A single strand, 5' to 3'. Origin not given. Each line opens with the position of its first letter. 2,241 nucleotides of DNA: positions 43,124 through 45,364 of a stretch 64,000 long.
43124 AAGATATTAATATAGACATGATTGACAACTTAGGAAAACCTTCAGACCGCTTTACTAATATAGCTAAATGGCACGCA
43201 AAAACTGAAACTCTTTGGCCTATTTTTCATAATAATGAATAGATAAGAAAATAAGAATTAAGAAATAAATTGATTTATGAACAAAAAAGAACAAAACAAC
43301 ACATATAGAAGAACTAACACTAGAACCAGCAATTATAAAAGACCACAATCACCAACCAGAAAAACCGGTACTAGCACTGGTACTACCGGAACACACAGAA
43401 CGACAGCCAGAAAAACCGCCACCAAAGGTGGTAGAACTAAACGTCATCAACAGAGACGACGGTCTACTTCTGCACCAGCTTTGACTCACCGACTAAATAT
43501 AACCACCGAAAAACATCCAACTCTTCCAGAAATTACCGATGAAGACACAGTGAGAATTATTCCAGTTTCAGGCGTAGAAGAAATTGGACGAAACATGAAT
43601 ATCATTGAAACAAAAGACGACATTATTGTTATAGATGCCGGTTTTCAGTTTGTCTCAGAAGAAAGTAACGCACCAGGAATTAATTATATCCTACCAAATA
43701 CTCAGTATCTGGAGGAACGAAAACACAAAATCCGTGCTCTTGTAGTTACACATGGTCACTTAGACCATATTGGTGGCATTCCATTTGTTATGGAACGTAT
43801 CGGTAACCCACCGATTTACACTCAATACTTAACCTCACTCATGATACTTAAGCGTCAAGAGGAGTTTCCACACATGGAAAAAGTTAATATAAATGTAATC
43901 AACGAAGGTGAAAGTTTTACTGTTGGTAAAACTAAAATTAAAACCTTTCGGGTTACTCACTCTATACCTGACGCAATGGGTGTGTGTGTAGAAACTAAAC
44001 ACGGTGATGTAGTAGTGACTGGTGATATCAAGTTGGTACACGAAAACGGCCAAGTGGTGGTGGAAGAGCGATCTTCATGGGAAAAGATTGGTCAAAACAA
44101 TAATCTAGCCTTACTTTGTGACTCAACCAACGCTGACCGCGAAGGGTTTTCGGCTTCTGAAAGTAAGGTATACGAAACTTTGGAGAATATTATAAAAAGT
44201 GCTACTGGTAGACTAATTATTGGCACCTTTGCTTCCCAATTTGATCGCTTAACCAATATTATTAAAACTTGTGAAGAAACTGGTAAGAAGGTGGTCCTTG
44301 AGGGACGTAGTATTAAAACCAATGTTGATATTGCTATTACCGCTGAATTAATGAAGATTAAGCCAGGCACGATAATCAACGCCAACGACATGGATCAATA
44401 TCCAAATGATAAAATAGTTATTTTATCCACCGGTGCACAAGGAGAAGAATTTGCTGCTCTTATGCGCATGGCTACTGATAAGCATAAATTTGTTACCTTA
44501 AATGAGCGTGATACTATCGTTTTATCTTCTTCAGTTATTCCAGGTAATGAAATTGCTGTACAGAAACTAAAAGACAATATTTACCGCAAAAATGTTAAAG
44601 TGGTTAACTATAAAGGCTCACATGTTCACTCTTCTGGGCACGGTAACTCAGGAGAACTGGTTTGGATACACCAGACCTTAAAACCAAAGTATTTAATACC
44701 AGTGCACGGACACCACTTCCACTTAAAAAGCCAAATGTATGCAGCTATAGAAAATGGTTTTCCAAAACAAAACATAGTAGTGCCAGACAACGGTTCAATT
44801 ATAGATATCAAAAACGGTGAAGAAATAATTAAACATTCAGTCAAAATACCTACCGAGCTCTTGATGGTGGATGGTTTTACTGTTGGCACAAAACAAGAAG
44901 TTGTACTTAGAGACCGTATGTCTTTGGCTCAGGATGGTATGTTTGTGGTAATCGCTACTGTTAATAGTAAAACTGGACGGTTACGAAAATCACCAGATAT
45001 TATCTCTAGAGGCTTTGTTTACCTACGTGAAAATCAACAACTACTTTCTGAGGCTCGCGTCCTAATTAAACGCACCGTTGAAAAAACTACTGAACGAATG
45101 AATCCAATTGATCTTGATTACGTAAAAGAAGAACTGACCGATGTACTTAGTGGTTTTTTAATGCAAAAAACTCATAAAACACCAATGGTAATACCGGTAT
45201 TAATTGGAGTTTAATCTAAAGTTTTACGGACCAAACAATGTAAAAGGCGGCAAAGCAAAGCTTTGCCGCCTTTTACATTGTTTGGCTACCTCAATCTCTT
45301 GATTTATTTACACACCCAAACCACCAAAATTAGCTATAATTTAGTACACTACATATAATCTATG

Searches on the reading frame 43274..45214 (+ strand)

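Call 39: search_protein_families(library=pfam, proteins=[window:43274-45214:+], max_evalue=0.001)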
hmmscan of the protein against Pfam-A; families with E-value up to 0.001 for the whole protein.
window:43274-45214:+ (646 aa): 5 families
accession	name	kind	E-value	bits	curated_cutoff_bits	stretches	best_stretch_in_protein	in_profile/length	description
PF22505.1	RNase_J_b_CASP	-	6.7e-39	133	27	1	312-435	2-125/126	Ribonuclease J, beta-CASP domain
PF17770.6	RNase_J_C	-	9.4e-25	88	23.8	1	544-645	1-101/102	Ribonuclease J C-terminal domain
PF12706.13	Lactamase_B_2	-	3.1e-15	56.8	27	1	118-258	3-149/200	Beta-lactamase superfamily domain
PF00753.33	Lactamase_B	-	1.8e-14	54.6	22.7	1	106-263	6-161/196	Metallo-beta-lactamase superfamily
PF07521.17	RMMBL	-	4e-05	24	21.6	1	449-481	9-42/63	Zn-dependent metallo-hydrolase RNA specificity domain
